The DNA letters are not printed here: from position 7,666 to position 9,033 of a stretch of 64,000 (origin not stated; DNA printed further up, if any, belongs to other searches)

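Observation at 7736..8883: Candidate NiaR-regulated EIIC_2-like transporter (possible niacin/vitamin uptake)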

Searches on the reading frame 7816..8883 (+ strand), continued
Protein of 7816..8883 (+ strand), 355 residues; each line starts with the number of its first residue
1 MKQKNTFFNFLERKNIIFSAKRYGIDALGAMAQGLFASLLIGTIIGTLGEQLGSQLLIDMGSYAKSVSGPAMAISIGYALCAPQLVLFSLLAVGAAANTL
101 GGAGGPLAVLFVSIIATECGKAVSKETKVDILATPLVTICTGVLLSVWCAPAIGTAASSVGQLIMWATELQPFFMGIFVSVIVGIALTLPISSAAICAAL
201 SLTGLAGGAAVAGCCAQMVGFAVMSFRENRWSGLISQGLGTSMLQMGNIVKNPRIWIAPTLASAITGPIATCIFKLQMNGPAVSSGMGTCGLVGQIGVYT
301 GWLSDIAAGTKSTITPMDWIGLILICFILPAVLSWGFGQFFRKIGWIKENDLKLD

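Call 36: search_protein_families(library=pfam, proteins=[L007:9075-10016:+, L007:10087-11289:+, L007:11417-12268:+, L007:12379-12894:+, L007:7160-8923:-, L043:3906-5375:+, L043:5403-5903:+, L043:2462-3661:+, L007:3509-5791:+], max_evalue=0.00001)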
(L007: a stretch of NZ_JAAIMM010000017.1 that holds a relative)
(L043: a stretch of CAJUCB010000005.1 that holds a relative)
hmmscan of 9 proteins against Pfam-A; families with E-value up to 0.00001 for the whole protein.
L007:9075-10016:+ (313 aa): 1 family
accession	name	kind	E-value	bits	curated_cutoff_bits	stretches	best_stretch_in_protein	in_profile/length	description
PF02445.21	NadA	-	2.9e-123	411.1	27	1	16-309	1-295/295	Quinolinate synthetase A protein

L007:10087-11289:+ (400 aa): 2 families
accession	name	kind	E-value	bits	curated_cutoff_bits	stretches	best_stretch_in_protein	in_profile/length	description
PF00890.30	FAD_binding_2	-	8.9e-82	275.9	20.4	1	6-369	1-414/414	FAD binding domain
PF07992.20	Pyr_redox_2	-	4e-06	26.9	26.1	0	6-188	2-109/291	Pyridine nucleotide-disulphide oxidoreductase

L007:11417-12268:+ (283 aa): 2 families
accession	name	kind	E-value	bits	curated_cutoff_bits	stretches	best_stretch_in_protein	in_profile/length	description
PF01729.25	QRPTase_C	-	6.4e-64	215.2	23.1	1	113-278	1-169/169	Quinolinate phosphoribosyl transferase, C-terminal domain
PF02749.22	QRPTase_N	-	1.3e-22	80.2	27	1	26-111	1-82/82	Quinolinate phosphoribosyl transferase, N-terminal domain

L007:12379-12894:+ (171 aa): 2 families
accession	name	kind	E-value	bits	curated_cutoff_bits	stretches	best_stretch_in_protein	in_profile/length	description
PF02829.19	3H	-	1.6e-37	128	25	1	70-166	1-97/97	3H domain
PF08279.18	HTH_11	-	1.2e-13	51.1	25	1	6-59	1-55/55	HTH domain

L007:7160-8923:- (587 aa): 1 family
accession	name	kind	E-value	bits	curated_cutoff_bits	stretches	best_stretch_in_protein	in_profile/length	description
PF05960.17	DUF885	-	2.4e-95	321.6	32.4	1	93-580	26-531/532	Bacterial protein of unknown function (DUF885)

L043:3906-5375:+ (489 aa): 2 families
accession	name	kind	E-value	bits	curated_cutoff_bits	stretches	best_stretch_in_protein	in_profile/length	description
PF17767.7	NAPRTase_N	-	2.2e-38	131.8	32.6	1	14-138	1-125/125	Nicotinate phosphoribosyltransferase (NAPRTase) N-terminal domain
PF17956.6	NAPRTase_C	-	3.7e-35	121.2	23.3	1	368-481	2-111/111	Nicotinate phosphoribosyltransferase C-terminal domain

L043:5403-5903:+ (166 aa): 2 families
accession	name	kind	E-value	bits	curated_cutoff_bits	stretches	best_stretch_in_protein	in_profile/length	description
PF02829.19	3H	-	1.1e-28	99.8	25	1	69-163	1-97/97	3H domain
PF08279.18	HTH_11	-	8.6e-13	48.4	25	1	6-58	1-55/55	HTH domain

L043:2462-3661:+ (399 aa): 2 families
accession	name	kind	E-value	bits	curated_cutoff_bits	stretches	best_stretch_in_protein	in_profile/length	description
PF13173.12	AAA_14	-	2.1e-31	109.1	27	1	21-149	4-128/129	AAA domain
PF13635.12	DUF4143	-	3.7e-22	79.2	28.1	1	198-347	2-159/160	Domain of unknown function (DUF4143)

L007:3509-5791:+ (760 aa): 3 families
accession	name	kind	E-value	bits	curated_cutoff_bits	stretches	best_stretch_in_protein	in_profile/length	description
PF07944.18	Beta-AFase-like_GH127_cat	-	9e-87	291.9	24.9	1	199-579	1-371/376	Beta-L-arabinofuranosidase, GH127 catalytic domain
PF20578.4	aBig_2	-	7.5e-17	61.4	27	1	23-102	4-88/89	Atrophied bacterial Ig domain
PF20736.2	Glyco_hydro127M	-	5.8e-11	42.8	24.2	1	594-685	2-95/95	Beta-L-arabinofuranosidase, GH127 middle domain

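Call 38: search_dna_similar(query=window:7816-8883:+, collection=plasmids, mode=protein, max_rows=30)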
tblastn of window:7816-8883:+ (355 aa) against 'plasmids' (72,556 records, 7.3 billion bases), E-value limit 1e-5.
Records with a match: 10; places in all: 11; records where one place covers at least 80% of the query: 9.
Best place of each record, by identity: 60-80% 2; <60% 8.
By first word of the organism name: Bacillus 2; Listeria 2; [Eubacterium] 1; Lachnospira 1; Photobacterium 1; Acetoanaerobium 1; Fusobacterium 1; Nicoliella 1.
By predicted mobility (MOB-suite, as given by PLSDB): non-mobilizable 10.
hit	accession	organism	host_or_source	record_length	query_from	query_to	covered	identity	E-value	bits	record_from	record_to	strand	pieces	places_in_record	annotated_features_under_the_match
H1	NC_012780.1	[Eubacterium] eligens ATCC 27750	-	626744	7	355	98%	68.9%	4e-121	391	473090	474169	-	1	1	PTS sugar transporter subunit IIC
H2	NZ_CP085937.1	Lachnospira eligens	-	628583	7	355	98%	68.9%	4e-121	391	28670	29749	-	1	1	PTS sugar transporter subunit IIC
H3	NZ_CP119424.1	Photobacterium sp. DA100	-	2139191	3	355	99%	51.0%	2e-74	256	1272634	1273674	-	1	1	none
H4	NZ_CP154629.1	Acetoanaerobium noterae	cell culture,Sludge of a digestion ...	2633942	17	355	95%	44.8%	9e-62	220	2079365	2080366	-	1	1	none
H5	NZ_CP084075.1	Fusobacterium vincentii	-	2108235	6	354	98%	38.2%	2e-41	161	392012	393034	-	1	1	none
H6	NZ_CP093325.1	Bacillus sp. N5-665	whole organism,peat soil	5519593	31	354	91%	32.5%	2e-23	108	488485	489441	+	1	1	none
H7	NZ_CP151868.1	Bacillus thuringiensis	tobacco,mixed culture,leaves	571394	31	354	91%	32.2%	4e-23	108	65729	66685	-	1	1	PTS sugar transporter subunit IIC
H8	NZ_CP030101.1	Listeria monocytogenes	Environment,water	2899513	21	355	94%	27.1%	2e-14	82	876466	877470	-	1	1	none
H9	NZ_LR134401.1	Listeria monocytogenes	Homo sapiens,Vein blood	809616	21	355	94%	27.1%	5e-14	81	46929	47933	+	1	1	PTS transporter subunit IIC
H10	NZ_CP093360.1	Nicoliella spurrieriana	Tetragonula carbonaria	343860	113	355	68%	28.8%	7e-10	68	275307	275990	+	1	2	PTS sugar transporter subunit IIC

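Call 39: get_annotated_region(hit=H4, flank=5000)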
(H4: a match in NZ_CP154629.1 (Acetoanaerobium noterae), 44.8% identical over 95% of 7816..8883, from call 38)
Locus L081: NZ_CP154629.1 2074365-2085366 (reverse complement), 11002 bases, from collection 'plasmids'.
description: Acetoanaerobium noterae strain DSL2 plasmid pTPELB2, complete sequence
organism: Acetoanaerobium noterae (NCBI taxid 745369)
taxonomy: Bacteria; Bacillota; Clostridia; Peptostreptococcales; Filifactoraceae; Acetoanaerobium; Acetoanaerobium noterae
host: -; source: cell culture,Sludge of a digestion tower of a wastewater treatment plant; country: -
typing (MOB-suite, as given by PLSDB): non-mobilizable
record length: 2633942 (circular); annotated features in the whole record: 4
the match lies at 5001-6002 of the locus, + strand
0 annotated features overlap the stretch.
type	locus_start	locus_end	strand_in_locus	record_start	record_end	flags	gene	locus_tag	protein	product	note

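Call 40: get_annotated_region(hit=H5, flank=5000)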
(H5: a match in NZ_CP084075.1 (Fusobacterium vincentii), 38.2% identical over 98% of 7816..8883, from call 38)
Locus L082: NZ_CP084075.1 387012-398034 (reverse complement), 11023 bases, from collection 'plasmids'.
description: Fusobacterium vincentii strain SB055 plasmid pSB055A, complete sequence
organism: Fusobacterium vincentii (NCBI taxid 155615)
taxonomy: Bacteria; Fusobacteriota; Fusobacteriia; Fusobacteriales; Fusobacteriaceae; Fusobacterium; Fusobacterium vincentii
host: -; source: -; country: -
typing (MOB-suite, as given by PLSDB): non-mobilizable
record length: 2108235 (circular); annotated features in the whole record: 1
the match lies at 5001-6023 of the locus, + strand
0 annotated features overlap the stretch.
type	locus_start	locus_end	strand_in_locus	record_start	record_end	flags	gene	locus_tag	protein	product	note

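Call 42: find_homologous_proteins(query=L081:5043-6011:+)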
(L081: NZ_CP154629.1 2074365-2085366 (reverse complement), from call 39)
Query L081:5043-6011:+ (322 aa): 8000 proteins with E <= 0.001 among 8000 candidates; the best 120 are listed.
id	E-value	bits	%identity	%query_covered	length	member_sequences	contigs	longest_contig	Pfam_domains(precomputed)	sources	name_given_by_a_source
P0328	1.5e-189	647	98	100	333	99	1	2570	PF13303.12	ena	-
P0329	1.3e-171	588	88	100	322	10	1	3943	PF13303.12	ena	-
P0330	3.0e-145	502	75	100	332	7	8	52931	PF13303.12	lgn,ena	-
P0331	1.7e-144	499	75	99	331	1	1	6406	PF13303.12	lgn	-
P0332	3.0e-144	498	75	99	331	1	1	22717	PF13303.12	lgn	-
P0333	1.0e-143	497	75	99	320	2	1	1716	PF13303.12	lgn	-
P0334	2.8e-143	495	75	99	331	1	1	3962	PF13303.12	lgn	-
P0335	3.7e-143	495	75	99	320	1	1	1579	PF13303.12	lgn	-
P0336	4.6e-143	494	73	99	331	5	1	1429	PF13303.12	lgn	-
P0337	5.0e-143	494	75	99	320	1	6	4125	PF13303.12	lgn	-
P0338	5.7e-143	494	75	99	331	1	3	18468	PF13303.12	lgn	-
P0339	1.1e-142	493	75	99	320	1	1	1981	PF13303.12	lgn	-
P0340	3.2e-142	492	74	99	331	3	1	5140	PF13303.12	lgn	-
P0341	5.6e-142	491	73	99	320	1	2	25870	PF13303.12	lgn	-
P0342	6.4e-142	491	73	99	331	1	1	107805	PF13303.12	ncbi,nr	ncbi:MAG: PTS sugar transporter subunit IIC [Peptostreptococcaceae bacterium]|nr:PTS sugar transport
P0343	1.3e-141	490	74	99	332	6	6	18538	PF13303.12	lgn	-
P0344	2.8e-141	489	74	99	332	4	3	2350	PF13303.12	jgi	-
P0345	2.6e-140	485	73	99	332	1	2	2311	PF13303.12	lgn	-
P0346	2.9e-140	485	73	100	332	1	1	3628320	PF13303.12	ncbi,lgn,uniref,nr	ncbi:PTS transporter subunit IIC [Tepidibacter aestuarii]|uniref:PTS transporter subunit IIC n=1 Tax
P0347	4.2e-140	485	72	100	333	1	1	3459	PF13303.12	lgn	-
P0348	9.4e-140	484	71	100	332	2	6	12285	PF13303.12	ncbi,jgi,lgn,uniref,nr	ncbi:MAG: PTS sugar transporter subunit IIC [Tepidibacter sp.]|jgi:uncharacterized membrane protein|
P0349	1.5e-139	483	71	100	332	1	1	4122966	PF13303.12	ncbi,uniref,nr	ncbi:PTS transporter subunit IIC [Tepidibacter hydrothermalis]|uniref:PTS sugar transporter subunit 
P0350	2.5e-139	482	99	74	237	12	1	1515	PF13303.12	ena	-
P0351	4.7e-139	481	73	100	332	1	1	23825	PF13303.12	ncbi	-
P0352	7.4e-139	481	73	100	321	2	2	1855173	PF13303.12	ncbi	ncbi:PTS transporter subunit IIC [Alkalithermobacter thermoalcaliphilus]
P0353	2.1e-138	479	70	100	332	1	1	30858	PF13303.12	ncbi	-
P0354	3.8e-138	478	71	100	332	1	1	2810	PF13303.12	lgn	-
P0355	5.5e-138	478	70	100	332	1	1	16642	PF13303.12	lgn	-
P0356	1.6e-137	476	70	100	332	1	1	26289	PF13303.12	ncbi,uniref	ncbi:PTS transporter subunit IIC [Tepidibacter sp. Z1-5]|uniref:PTS transporter subunit IIC n=1 Tax=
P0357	1.9e-137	476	70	100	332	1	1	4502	PF13303.12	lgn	-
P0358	2.2e-137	476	70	100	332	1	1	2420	PF13303.12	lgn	-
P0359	4.3e-137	475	69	100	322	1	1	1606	PF13303.12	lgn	-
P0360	4.9e-137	475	69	100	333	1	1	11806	PF13303.12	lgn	-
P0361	1.0e-136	474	72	100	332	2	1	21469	PF13303.12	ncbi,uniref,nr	ncbi:hypothetical protein CLOTH_20070 [Alkalithermobacter paradoxus]|uniref:Phosphotransferase syste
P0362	2.0e-136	473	69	100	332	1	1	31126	PF13303.12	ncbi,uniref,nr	ncbi:PTS transporter subunit IIC [Tepidibacter mesophilus]|uniref:PTS transporter subunit IIC n=1 Ta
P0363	3.7e-136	472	70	99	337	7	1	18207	PF13303.12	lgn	-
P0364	1.1e-134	467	70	99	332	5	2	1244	PF13303.12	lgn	-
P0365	2.7e-134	466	69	100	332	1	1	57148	PF13303.12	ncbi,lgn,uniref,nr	ncbi:PTS transporter subunit IIC [Tepidibacter thalassicus]|uniref:Phosphotransferase system EIIC do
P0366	5.7e-134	465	68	100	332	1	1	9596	PF13303.12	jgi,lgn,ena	-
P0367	7.1e-133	461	69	100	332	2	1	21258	PF13303.12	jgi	jgi:uncharacterized membrane protein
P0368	2.0e-132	459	68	99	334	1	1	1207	PF13303.12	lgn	-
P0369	1.5e-131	457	66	100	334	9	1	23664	PF13303.12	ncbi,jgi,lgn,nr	ncbi:MAG: PTS sugar transporter subunit IIC [Peptostreptococcaceae bacterium]|jgi:uncharacterized me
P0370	3.0e-131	456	70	99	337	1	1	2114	PF13303.12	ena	-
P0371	4.4e-131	455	69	100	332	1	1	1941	PF13303.12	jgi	-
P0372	4.4e-131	455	69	100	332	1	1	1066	PF13303.12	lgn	-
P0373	4.5e-130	452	68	99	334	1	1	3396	PF13303.12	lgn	-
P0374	1.1e-129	451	69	99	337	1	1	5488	PF13303.12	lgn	-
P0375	8.3e-129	448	67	99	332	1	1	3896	PF13303.12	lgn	-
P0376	1.1e-128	447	68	100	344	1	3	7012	PF13303.12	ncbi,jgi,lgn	jgi:uncharacterized membrane protein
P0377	1.2e-128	447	67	99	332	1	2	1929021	PF13303.12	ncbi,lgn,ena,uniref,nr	ncbi:hypothetical protein HMPREF9630_01757 [Peptoanaerobacter stomatis]|uniref:Phosphotransferase sy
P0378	1.3e-128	447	67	99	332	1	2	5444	PF13303.12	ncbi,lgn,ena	-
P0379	1.3e-128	447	67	99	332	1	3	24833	PF13303.12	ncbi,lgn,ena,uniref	ncbi:PTS transporter subunit IIC [Peptoanaerobacter stomatis]|uniref:PTS transporter subunit IIC n=1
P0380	1.8e-128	446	68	99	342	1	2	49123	PF13303.12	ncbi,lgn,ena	-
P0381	1.8e-128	446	67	99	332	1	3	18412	PF13303.12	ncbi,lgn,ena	ncbi:PTS transporter subunit IIC [Peptoanaerobacter stomatis]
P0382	2.0e-128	446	67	100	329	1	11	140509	PF13303.12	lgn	-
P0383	2.2e-128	446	67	99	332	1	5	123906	PF13303.12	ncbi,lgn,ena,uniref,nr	ncbi:hypothetical protein HMPREF9629_02036 [Peptoanaerobacter stomatis]|uniref:Phosphotransferase sy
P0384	2.7e-128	446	67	99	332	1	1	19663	PF13303.12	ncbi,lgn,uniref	ncbi:MAG: PTS transporter subunit IIC [Peptoanaerobacter stomatis]|uniref:PTS transporter subunit II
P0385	2.8e-128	446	67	99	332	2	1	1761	PF13303.12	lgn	-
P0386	3.1e-128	446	68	100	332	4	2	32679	PF13303.12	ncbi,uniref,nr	ncbi:hypothetical protein SAMN02745945_02897 [Peptoclostridium litorale DSM 5388]|uniref:Regulatory 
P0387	3.1e-128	446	67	99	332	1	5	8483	PF13303.12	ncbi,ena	ncbi:MAG: PTS transporter subunit IIC [Peptoanaerobacter stomatis]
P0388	3.7e-128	445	67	99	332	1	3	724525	PF13303.12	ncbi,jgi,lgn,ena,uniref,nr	ncbi:PTS system EIIC component [Peptoanaerobacter stomatis]|jgi:regulatory protein (pfos/r)|uniref:P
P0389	4.7e-128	445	67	100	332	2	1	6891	PF13303.12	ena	-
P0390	4.9e-128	445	67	99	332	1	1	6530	PF13303.12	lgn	-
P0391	7.2e-128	445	69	100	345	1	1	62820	PF13303.12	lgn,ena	-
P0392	1.0e-127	444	66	100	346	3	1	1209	PF13303.12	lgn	-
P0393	1.1e-127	444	67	100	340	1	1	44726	PF13303.12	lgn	-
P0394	1.4e-127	444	68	99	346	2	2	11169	PF13303.12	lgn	-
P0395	1.5e-127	443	68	100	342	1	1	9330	PF13303.12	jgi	-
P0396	1.5e-127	443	67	100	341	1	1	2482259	PF13303.12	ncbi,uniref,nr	ncbi:PTS transporter subunit IIC [Caminicella sporogenes]|uniref:PTS transporter subunit IIC n=1 Tax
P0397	2.2e-127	443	69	100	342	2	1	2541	PF13303.12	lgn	-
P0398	3.6e-127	442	67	99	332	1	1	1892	PF13303.12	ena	-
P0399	7.0e-127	441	66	100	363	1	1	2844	PF13303.12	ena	-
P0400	8.3e-127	441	67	99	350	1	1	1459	PF13303.12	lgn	-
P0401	8.6e-127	441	68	100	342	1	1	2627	PF13303.12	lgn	-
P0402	1.0e-126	441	67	100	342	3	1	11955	PF13303.12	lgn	-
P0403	1.2e-126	441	67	99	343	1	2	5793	PF13303.12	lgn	-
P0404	1.6e-126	440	66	100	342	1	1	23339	PF13303.12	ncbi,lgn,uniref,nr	ncbi:PTS transporter subunit IIC [Paramaledivibacter caminithermalis]|uniref:Phosphotransferase syst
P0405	1.8e-126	440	68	100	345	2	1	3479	PF13303.12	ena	-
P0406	2.4e-126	440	68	100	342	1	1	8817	PF13303.12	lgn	-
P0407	2.5e-126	439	67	99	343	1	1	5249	PF13303.12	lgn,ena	-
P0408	2.5e-126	439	66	100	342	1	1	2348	PF13303.12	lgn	-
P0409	3.1e-126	439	68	100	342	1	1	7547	PF13303.12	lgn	-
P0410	3.2e-126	439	68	100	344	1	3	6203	PF13303.12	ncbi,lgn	-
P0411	3.9e-126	439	70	99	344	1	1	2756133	PF13303.12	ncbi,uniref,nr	ncbi:PTS transporter subunit IIC [Crassaminicella indica]|uniref:PTS sugar transporter subunit IIC n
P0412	4.5e-126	439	66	100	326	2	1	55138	PF13303.12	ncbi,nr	ncbi:PTS sugar transporter subunit IIC [Caminicella sporogenes]|nr:PTS sugar transporter subunit IIC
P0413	6.9e-126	438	67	100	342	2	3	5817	PF13303.12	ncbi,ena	-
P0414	7.4e-126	438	69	99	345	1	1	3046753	PF13303.12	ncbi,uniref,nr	ncbi:PTS sugar transporter subunit IIC [Crassaminicella thermophila]|uniref:PTS sugar transporter su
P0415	8.1e-126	438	68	99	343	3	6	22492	PF13303.12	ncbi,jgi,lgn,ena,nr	ncbi:MAG: PTS sugar transporter subunit IIC [Alkaliphilus sp.]|nr:PTS sugar transporter subunit IIC 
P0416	8.4e-126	438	68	100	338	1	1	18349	PF13303.12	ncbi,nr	ncbi:MAG: PTS sugar transporter subunit IIC [Firmicutes bacterium]|nr:PTS sugar transporter subunit 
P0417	9.5e-126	438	65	100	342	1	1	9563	PF13303.12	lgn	-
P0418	9.7e-126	438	68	100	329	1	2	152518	PF13303.12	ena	-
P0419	1.0e-125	437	66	99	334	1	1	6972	PF13303.12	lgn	-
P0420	1.1e-125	437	66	100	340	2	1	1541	PF13303.12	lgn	-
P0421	1.5e-125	437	66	100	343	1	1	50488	PF13303.12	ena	-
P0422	1.6e-125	437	66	100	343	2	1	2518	PF13303.12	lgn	-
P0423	2.1e-125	436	70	99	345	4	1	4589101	PF13303.12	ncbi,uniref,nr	ncbi:PTS transporter subunit IIC [Crassaminicella profunda]|uniref:PTS transporter subunit IIC n=1 T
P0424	2.3e-125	436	68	100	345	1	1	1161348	PF13303.12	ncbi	-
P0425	2.4e-125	436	67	100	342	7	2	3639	PF13303.12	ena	-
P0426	2.5e-125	436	68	100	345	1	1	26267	PF13303.12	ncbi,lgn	ncbi:MAG: PTS transporter subunit IIC [Bacillota bacterium]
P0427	2.8e-125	436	67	100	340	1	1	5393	PF13303.12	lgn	-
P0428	2.8e-125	436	67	100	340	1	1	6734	PF13303.12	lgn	-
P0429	2.9e-125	436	67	99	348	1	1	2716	PF13303.12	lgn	-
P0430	3.0e-125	436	66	99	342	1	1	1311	PF13303.12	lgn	-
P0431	3.0e-125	436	67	100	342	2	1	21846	PF13303.12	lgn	-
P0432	3.3e-125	436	67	99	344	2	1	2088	PF13303.12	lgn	-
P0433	3.6e-125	436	68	100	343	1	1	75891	PF13303.12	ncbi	-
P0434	3.6e-125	436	66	100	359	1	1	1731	PF13303.12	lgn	-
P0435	4.2e-125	435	66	100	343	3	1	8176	PF13303.12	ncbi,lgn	-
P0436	4.6e-125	435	68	99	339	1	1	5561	PF13303.12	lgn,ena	-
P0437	5.6e-125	435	69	100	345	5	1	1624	PF13303.12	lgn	-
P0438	7.0e-125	435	68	99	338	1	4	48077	PF13303.12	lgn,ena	-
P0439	7.2e-125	435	66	100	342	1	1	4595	PF13303.12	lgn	-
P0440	7.8e-125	435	67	99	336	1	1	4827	PF13303.12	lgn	-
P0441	9.0e-125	434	65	100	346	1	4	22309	PF13303.12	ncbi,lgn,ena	-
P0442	1.0e-124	434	66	100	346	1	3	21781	PF13303.12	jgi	-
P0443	1.0e-124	434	68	99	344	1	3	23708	PF13303.12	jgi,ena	-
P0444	1.2e-124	434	67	100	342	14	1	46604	PF13303.12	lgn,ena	-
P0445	1.2e-124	434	66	100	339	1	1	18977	PF13303.12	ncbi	-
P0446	1.5e-124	434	65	100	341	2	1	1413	PF13303.12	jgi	jgi:uncharacterized membrane protein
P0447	1.6e-124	434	67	100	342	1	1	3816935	PF13303.12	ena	-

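Call 43: find_encoding_contigs(protein=P0415, flank=7000, max_places=4)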
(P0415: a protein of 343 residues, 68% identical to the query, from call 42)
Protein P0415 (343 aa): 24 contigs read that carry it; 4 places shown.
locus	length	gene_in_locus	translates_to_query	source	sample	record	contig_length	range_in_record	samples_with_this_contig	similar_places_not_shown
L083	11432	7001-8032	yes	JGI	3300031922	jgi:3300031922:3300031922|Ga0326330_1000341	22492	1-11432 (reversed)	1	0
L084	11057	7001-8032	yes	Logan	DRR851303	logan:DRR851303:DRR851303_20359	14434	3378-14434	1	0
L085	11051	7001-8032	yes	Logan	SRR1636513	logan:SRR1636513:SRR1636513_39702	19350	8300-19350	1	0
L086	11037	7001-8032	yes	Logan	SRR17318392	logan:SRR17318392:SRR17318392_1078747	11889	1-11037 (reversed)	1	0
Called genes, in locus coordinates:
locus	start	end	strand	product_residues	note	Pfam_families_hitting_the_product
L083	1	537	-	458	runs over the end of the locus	PF00206:Lyase_1, PF14698:ASL_C2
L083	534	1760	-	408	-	PF00764:Arginosuc_synth, PF20979:Arginosuc_syn_C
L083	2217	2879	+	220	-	PF00392:GntR, PF07729:FCD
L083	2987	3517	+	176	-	PF08279:HTH_11, PF02829:3H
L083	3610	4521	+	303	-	PF02445:NadA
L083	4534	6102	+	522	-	PF00890:FAD_binding_2, PF01266:DAO (weak), PF03486:HI0933_like (faint), PF07992:Pyr_redox_2 (faint), PF02910:Succ_DH_flav_C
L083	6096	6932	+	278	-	PF02749:QRPTase_N, PF01729:QRPTase_C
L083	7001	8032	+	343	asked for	PF13303:PTS_EIIC_2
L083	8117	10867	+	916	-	PF03699:UPF0182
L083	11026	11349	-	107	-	-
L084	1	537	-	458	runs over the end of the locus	PF00206:Lyase_1, PF14698:ASL_C2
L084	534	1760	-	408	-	PF00764:Arginosuc_synth, PF20979:Arginosuc_syn_C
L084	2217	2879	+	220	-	PF00392:GntR, PF07729:FCD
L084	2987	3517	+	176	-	PF08279:HTH_11, PF02829:3H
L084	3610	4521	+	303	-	PF02445:NadA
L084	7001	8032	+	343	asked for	PF13303:PTS_EIIC_2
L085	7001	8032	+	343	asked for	PF13303:PTS_EIIC_2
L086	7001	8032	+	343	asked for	PF13303:PTS_EIIC_2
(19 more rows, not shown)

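Call 45: find_encoding_contigs(protein=P0151, flank=5000, max_places=3)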
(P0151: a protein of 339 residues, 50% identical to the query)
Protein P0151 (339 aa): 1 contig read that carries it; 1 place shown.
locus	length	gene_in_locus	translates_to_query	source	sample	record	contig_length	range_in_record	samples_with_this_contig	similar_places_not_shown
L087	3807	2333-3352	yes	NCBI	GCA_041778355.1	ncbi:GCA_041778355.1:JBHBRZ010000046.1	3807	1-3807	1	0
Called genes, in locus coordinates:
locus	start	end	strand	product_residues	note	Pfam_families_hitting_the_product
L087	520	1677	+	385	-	PF01553:Acyltransferase (weak)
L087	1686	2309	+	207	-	PF17415:NigD_C (weak)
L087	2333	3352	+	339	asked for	PF13303:PTS_EIIC_2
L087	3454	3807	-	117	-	?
